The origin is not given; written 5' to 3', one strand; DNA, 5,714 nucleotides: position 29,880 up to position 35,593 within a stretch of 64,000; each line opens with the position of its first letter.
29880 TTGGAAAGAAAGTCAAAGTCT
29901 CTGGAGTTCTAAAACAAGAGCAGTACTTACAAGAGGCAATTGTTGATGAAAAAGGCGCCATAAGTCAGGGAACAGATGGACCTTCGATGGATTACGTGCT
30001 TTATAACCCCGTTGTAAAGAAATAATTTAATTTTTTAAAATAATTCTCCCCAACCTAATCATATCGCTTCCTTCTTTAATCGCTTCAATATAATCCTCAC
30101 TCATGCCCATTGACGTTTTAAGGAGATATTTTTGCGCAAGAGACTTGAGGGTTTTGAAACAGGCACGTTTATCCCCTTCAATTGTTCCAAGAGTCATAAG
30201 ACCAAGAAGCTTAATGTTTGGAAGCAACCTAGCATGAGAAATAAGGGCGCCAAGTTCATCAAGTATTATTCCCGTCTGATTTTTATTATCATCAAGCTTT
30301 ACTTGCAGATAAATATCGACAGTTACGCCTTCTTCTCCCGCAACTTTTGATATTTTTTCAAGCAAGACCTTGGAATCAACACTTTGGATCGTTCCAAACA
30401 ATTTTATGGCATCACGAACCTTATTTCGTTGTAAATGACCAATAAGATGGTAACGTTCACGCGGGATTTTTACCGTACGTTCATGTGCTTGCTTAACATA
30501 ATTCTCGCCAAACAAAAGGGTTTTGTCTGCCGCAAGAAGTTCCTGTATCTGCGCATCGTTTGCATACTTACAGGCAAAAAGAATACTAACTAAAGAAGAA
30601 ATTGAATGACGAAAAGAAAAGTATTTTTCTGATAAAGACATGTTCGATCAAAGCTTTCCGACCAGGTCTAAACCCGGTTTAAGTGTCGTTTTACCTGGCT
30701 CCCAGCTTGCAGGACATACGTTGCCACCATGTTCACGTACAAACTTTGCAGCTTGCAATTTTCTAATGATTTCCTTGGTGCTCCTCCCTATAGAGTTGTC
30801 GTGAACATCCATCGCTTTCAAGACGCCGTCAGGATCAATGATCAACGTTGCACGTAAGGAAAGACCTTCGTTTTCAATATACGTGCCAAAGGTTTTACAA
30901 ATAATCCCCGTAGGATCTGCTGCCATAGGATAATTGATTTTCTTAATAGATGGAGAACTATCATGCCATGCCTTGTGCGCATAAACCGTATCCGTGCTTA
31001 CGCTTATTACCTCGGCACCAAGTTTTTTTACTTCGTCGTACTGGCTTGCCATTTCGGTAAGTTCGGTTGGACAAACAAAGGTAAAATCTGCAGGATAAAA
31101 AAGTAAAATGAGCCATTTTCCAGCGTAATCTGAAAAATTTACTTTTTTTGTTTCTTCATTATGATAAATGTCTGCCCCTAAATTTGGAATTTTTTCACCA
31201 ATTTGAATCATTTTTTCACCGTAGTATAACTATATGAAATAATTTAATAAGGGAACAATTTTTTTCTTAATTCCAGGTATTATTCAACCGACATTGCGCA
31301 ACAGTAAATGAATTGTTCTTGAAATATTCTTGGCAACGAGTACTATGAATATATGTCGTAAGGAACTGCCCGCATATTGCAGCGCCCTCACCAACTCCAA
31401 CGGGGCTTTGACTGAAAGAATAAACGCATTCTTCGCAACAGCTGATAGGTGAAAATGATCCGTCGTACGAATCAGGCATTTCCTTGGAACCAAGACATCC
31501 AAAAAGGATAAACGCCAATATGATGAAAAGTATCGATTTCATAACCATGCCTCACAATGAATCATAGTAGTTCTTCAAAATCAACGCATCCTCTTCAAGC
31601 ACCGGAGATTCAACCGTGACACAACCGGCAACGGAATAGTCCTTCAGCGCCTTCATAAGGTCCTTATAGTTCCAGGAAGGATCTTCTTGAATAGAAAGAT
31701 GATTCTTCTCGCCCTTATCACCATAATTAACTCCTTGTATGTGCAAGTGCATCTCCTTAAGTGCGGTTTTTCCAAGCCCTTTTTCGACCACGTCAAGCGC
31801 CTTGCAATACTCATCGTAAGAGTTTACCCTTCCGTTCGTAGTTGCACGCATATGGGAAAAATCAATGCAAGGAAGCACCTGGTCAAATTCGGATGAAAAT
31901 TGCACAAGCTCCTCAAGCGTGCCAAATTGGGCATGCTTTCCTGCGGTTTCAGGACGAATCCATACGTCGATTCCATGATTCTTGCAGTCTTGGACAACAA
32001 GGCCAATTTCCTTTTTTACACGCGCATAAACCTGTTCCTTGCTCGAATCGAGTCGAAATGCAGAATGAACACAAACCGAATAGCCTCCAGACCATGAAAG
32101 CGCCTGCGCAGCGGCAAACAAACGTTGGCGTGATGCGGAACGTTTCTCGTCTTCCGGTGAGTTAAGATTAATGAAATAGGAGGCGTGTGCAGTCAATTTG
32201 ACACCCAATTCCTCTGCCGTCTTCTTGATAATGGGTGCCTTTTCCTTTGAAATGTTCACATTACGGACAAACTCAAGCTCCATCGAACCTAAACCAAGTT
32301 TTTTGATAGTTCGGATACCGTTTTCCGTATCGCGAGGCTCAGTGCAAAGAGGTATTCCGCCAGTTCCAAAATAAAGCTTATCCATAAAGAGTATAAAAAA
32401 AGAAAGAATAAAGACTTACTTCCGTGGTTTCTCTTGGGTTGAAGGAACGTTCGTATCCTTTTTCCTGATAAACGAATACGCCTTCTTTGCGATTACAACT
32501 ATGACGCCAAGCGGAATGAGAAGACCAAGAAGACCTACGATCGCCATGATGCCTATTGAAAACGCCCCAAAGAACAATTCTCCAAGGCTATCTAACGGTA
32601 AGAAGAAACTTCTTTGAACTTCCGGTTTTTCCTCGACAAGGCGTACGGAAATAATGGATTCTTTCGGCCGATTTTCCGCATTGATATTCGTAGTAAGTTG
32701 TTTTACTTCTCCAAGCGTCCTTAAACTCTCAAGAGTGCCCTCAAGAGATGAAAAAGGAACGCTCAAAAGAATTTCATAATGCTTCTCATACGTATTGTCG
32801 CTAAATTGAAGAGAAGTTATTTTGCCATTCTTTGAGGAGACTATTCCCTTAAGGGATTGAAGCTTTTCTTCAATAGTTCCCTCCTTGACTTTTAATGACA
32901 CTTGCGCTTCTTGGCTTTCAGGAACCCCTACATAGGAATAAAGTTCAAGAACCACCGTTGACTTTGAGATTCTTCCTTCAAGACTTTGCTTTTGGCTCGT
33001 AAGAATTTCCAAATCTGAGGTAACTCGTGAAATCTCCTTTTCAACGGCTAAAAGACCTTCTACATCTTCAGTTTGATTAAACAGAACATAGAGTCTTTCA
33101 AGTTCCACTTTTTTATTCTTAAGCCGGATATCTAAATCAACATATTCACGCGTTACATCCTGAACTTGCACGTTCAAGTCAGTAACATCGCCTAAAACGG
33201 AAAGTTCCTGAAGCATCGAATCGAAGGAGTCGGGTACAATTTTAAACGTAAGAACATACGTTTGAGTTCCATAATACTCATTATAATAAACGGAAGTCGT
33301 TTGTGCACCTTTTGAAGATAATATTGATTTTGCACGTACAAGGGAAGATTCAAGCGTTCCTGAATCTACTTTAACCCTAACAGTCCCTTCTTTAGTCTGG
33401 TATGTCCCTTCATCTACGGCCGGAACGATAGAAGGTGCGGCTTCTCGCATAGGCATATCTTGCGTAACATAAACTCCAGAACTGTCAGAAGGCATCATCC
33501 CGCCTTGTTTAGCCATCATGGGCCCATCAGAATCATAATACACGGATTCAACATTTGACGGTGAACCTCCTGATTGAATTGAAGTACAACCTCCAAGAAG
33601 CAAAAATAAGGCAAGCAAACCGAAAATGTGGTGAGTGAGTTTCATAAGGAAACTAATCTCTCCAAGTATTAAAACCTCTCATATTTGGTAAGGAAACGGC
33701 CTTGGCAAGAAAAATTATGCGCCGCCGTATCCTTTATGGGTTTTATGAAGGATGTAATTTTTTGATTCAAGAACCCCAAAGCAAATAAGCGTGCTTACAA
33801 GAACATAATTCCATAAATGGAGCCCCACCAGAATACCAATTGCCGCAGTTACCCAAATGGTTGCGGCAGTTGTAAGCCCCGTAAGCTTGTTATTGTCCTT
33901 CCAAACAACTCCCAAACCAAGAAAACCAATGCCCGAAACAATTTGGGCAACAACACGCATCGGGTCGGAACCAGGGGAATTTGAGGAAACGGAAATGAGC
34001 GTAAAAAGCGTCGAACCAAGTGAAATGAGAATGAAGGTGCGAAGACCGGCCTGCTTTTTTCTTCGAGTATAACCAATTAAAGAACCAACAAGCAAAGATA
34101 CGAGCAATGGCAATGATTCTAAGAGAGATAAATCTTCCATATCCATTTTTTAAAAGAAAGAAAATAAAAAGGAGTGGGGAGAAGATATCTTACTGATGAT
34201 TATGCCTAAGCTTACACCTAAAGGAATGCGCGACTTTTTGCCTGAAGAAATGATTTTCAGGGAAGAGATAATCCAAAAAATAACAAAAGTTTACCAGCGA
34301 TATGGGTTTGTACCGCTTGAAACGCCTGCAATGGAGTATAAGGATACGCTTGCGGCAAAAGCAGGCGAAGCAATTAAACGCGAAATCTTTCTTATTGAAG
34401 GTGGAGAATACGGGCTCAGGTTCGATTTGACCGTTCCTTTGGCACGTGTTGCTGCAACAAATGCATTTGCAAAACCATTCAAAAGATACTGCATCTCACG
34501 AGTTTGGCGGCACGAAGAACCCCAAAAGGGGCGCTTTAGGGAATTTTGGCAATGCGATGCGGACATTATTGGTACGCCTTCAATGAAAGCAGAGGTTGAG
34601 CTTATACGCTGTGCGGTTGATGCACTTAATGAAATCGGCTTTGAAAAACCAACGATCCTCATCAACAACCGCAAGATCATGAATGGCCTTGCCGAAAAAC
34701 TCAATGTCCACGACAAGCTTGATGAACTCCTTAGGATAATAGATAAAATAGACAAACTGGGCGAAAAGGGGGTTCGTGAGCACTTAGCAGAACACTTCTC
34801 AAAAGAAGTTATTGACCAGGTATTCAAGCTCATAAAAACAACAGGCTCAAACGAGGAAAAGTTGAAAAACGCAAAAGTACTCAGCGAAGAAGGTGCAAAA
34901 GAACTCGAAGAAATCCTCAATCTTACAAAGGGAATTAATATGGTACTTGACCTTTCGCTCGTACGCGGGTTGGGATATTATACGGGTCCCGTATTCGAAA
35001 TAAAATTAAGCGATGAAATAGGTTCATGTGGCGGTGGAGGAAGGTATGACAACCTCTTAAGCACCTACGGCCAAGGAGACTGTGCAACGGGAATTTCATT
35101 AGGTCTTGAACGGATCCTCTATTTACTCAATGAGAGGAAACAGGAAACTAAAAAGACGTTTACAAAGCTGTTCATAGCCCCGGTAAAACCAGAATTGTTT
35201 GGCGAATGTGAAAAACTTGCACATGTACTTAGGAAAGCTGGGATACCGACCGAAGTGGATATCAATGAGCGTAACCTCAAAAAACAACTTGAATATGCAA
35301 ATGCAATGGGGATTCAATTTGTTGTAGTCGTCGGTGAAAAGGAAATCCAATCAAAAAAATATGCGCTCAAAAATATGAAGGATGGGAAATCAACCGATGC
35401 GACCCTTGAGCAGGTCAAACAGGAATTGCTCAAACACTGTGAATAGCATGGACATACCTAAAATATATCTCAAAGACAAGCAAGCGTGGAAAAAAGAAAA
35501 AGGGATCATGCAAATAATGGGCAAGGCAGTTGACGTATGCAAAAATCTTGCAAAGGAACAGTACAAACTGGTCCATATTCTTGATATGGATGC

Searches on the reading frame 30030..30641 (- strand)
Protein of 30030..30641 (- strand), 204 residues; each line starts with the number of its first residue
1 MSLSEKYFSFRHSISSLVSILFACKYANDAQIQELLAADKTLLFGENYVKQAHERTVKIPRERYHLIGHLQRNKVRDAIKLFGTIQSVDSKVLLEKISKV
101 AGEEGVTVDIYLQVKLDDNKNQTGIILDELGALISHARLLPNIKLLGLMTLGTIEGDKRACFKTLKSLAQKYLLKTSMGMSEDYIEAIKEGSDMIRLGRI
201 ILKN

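Call 41: search_protein_families(library=pfam, max_evalue=0.00001, proteins=[window:30030-30641:-])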
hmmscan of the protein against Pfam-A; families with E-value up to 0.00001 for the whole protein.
window:30030-30641:- (204 aa): 1 family
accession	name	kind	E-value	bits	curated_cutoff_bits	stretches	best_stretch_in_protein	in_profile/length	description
PF01168.26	Ala_racemase_N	-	1.3e-11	45.1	24.1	1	30-201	37-215/220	Alanine racemase, N-terminal domain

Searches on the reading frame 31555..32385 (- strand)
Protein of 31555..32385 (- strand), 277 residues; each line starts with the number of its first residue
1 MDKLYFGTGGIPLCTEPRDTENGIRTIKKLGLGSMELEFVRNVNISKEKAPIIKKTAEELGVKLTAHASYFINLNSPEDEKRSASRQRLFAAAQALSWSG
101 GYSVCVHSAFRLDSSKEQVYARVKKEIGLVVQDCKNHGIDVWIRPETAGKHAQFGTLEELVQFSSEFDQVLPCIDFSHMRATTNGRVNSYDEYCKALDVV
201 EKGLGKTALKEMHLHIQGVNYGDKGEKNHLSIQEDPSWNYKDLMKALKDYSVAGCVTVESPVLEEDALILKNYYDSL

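Call 41: search_protein_families(library=pfam, max_evalue=0.00001, proteins=[window:31555-32385:-])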
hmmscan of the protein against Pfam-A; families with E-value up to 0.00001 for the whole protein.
window:31555-32385:- (277 aa): 1 family
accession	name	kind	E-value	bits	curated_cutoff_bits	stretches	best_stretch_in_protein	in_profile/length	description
PF01261.30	AP_endonuc_2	-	7.6e-29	101.6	31.1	1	25-261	2-230/249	Xylose isomerase-like TIM barrel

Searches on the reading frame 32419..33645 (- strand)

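Call 41: search_protein_families(library=pfam, max_evalue=0.00001, proteins=[window:32419-33645:-])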
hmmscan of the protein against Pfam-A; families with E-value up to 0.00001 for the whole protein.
window:32419-33645:- (409 aa): 1 family
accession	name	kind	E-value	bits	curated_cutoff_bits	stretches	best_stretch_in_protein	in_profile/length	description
PF14257.11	DUF4349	-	6.2e-36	124.2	27.7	1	86-255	6-174/213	Domain of unknown function (DUF4349)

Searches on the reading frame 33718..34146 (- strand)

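Call 57: search_protein_families(library=pfam, max_evalue=0.0001, proteins=[window:33718-34146:-])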
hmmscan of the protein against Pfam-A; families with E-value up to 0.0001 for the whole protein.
window:33718-34146:- (143 aa): 1 family
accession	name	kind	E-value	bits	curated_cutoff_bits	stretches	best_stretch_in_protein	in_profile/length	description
PF02308.21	MgtC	-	6.4e-34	117.3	31.4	1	14-132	1-118/121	MgtC family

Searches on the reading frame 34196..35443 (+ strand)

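Call 41: search_protein_families(library=pfam, max_evalue=0.00001, proteins=[window:34196-35443:+])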
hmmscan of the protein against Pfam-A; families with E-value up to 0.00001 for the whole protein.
window:34196-35443:+ (416 aa): 4 families
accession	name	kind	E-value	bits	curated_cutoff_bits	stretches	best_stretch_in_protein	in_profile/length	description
PF13393.11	tRNA-synt_His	-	5.4e-47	161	25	1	10-307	1-308/308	Histidyl-tRNA synthetase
PF03129.25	HGTP_anticodon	-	4.5e-18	65.6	21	1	325-413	2-93/94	Anticodon binding domain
PF00152.25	tRNA-synt_2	-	1.8e-06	27.7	25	0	16-124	19-121/308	tRNA synthetases class II (D, K and N)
PF00587.30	tRNA-synt_2b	-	4.3e-06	27.4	29.3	0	94-161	36-108/179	tRNA synthetase class II core domain (G, H, P, S and T)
